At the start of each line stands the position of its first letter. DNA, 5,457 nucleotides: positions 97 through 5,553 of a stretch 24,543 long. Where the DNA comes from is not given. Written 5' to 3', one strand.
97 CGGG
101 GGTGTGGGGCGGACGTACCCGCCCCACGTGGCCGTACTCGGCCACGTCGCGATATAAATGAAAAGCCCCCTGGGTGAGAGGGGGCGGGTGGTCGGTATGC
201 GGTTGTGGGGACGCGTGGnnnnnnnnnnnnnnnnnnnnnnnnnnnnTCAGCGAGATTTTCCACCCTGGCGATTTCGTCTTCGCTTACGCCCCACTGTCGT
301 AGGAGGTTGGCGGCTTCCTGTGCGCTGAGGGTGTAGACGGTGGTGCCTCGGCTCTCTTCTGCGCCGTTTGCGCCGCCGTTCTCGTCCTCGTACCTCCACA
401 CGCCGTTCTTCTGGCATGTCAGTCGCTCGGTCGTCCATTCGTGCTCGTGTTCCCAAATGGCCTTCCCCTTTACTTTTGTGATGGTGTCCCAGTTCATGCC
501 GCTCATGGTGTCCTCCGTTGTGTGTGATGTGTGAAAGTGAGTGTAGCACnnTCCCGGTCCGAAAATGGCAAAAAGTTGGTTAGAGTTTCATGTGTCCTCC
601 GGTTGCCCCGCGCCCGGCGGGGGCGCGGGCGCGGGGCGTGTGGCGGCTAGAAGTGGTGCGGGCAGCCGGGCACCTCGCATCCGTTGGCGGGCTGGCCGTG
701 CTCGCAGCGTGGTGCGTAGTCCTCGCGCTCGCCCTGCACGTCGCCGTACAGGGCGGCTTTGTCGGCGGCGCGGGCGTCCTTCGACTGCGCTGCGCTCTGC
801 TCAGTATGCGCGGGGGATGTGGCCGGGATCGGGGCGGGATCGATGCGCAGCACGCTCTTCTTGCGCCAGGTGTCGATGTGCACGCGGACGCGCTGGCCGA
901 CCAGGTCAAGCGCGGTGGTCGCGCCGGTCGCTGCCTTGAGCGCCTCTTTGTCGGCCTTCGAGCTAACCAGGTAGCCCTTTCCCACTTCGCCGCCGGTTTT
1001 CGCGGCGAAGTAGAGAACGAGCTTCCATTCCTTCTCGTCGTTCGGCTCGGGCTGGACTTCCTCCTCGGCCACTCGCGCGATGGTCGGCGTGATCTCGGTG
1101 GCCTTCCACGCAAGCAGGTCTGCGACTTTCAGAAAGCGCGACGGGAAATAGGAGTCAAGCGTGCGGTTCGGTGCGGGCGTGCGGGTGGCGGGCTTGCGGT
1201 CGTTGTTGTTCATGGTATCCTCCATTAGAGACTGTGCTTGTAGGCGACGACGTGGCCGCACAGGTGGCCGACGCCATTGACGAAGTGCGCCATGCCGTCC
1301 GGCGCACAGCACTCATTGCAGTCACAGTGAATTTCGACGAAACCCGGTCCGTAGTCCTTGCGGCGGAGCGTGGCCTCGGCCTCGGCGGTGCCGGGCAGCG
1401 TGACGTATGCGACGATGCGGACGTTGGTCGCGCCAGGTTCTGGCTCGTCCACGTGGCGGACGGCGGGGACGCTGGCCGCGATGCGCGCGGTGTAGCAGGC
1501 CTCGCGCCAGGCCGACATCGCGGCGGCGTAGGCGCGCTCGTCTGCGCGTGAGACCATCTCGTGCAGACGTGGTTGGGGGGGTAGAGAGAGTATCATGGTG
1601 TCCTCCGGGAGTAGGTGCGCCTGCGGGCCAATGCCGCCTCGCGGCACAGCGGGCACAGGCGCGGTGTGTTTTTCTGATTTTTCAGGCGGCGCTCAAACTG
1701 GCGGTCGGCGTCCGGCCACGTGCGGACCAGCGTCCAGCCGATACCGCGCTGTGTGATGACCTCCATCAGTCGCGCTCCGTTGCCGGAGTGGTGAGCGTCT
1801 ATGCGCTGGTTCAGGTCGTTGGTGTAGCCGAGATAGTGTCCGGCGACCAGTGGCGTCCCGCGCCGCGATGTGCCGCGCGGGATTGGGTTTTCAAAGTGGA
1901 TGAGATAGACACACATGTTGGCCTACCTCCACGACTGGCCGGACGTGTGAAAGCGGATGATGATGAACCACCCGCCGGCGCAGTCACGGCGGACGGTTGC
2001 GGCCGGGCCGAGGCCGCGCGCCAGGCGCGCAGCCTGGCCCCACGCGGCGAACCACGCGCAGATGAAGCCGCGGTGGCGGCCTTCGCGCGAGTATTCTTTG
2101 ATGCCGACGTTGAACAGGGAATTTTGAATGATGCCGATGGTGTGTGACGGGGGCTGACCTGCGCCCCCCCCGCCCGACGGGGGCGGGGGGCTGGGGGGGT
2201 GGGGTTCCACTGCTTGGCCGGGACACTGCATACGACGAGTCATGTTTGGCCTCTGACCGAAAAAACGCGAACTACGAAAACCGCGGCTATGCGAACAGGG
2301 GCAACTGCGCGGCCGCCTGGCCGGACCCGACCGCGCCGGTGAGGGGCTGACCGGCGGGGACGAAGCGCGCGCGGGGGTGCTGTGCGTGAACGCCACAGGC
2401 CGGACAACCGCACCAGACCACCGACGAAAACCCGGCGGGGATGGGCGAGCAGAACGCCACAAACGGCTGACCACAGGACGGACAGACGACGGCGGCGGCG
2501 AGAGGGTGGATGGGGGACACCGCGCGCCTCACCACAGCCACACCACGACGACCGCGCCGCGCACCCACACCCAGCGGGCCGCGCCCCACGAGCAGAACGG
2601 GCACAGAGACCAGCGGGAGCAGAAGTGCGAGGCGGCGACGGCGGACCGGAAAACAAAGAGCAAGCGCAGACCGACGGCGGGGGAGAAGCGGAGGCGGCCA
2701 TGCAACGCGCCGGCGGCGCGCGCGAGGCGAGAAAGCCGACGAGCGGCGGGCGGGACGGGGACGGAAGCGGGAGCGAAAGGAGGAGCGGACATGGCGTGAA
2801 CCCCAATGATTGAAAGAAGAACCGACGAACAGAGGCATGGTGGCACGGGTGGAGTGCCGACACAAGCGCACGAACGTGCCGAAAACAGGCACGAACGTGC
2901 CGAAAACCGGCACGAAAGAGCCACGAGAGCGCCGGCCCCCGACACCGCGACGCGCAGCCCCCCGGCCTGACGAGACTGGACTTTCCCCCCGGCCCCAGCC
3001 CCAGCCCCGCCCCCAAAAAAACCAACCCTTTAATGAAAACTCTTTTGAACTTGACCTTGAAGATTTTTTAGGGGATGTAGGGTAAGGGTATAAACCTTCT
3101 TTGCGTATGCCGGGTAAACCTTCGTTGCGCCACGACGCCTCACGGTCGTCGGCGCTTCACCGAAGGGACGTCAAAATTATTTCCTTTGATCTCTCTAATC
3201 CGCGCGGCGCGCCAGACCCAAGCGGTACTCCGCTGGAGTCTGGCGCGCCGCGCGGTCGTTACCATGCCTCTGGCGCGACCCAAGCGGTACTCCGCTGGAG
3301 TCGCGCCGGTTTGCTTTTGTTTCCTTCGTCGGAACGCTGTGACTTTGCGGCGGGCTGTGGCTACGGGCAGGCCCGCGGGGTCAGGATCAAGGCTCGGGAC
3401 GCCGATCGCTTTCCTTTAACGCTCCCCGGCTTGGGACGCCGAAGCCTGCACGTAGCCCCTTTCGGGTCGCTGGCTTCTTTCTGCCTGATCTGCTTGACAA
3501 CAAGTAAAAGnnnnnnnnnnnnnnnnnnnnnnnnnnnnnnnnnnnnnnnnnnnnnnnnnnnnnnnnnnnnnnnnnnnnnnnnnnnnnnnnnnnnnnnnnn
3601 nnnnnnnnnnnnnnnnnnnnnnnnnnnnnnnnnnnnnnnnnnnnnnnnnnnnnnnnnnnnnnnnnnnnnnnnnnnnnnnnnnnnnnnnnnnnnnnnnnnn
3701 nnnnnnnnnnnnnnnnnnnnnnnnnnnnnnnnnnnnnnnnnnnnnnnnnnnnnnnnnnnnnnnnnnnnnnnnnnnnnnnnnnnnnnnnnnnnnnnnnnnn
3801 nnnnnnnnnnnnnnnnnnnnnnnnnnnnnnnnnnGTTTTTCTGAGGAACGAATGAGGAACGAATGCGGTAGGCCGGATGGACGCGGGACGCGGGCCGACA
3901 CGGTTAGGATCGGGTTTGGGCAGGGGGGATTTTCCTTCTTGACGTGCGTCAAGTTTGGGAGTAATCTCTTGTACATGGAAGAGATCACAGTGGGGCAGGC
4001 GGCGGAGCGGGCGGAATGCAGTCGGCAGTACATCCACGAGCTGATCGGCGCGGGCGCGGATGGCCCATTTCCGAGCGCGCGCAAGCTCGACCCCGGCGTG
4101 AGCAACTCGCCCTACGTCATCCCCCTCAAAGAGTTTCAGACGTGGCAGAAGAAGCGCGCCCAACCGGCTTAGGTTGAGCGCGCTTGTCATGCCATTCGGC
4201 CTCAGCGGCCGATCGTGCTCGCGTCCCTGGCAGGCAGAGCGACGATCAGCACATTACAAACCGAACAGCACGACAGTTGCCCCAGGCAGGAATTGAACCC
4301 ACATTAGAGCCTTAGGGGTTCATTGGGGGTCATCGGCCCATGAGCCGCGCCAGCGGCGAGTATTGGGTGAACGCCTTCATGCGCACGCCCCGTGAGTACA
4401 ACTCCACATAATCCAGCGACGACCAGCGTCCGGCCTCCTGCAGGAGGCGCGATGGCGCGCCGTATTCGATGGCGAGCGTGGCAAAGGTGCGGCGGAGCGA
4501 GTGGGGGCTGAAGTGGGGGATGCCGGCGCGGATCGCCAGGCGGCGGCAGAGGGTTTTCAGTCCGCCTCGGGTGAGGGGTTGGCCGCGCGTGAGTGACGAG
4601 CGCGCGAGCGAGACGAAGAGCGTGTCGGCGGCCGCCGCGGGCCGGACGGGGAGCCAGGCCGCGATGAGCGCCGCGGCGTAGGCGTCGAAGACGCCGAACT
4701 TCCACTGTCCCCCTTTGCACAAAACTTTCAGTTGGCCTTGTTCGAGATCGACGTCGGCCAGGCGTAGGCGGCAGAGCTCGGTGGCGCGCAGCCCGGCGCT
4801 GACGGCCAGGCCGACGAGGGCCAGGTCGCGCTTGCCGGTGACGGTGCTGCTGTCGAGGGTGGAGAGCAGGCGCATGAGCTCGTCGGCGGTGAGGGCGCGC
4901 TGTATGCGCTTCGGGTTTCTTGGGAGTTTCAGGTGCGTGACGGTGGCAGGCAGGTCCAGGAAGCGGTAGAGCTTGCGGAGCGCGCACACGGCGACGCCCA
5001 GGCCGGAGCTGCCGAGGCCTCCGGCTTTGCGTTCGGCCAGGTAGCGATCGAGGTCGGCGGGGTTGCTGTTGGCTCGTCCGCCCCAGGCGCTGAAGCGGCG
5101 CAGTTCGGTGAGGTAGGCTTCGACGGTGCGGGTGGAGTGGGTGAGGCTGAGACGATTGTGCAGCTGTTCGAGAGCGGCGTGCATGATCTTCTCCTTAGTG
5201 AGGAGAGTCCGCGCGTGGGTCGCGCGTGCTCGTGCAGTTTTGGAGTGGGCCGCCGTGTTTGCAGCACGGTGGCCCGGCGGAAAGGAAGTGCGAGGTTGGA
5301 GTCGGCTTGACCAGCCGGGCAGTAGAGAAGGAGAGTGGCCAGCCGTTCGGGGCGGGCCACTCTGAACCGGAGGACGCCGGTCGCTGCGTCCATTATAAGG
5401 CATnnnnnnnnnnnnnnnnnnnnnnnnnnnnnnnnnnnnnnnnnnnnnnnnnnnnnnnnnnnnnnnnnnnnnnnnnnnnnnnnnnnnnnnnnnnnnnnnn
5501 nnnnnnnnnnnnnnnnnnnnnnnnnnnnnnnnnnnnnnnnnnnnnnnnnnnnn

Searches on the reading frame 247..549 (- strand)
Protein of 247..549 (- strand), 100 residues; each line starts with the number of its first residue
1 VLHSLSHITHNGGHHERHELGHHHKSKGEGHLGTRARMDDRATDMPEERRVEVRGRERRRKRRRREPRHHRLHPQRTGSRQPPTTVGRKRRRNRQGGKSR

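Call 27: search_protein_families(library=pfam, proteins=[window:247-549:-], max_evalue=0.01)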
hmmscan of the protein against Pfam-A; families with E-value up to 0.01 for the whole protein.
window:247-549:- (100 aa): 0 families

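Call 52: find_encoding_contigs(protein=window:247-534:-, flank=3000, max_places=10)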
Protein window:247-534:- (95 aa): no gene with exactly this product is on record in the collection.

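Call 57: search_protein_families(library=phrogs, proteins=[window:247-549:-], max_evalue=0.01)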
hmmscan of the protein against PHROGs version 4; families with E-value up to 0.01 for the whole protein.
window:247-549:- (100 aa): 0 families

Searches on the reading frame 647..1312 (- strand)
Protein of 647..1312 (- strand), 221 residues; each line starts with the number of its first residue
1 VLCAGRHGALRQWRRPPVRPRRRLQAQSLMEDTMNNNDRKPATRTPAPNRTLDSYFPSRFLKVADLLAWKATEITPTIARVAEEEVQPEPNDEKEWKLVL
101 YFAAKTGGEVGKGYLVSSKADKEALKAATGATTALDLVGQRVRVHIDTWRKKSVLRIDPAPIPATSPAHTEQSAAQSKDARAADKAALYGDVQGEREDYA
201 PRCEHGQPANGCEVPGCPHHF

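Call 27: search_protein_families(library=pfam, proteins=[window:647-1312:-], max_evalue=0.01)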
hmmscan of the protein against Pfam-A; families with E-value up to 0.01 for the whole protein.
window:647-1312:- (221 aa): 0 families

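Call 32: find_encoding_contigs(protein=window:647-1312:-, flank=6000, max_places=10)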
Protein window:647-1312:- (221 aa): no gene with exactly this product is on record in the collection.
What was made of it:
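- Tried and rejected: Look-ups with the neighbouring 221-aa and 95-aa proteins found nothing (calls 32, 52).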

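Call 57: search_protein_families(library=phrogs, proteins=[window:647-1312:-], max_evalue=0.01)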
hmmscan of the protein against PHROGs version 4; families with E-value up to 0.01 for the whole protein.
window:647-1312:- (221 aa): 0 families

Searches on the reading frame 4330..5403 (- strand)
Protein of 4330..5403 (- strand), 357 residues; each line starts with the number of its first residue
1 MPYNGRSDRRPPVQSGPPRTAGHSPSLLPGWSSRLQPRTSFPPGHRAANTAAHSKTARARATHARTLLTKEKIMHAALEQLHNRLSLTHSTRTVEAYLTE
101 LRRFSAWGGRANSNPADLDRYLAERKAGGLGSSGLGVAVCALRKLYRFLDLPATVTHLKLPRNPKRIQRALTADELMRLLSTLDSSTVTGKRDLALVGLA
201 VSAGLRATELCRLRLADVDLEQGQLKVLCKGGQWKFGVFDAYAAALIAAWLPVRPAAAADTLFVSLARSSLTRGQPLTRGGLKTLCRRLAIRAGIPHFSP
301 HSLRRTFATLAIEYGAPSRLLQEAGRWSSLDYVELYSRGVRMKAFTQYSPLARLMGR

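Call 27: search_protein_families(library=pfam, proteins=[window:4330-5403:-], max_evalue=0.01)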
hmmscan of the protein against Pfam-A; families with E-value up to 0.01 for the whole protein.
window:4330-5403:- (357 aa): 2 families
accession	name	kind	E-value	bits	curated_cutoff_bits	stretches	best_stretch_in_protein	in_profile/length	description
PF00589.27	Phage_integrase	-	3.2e-28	99.1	27.1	1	170-337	2-166/172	Phage integrase family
PF02899.23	Phage_int_SAM_1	-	6.5e-07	30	22.3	1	89-149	14-79/83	Phage integrase, N-terminal SAM-like domain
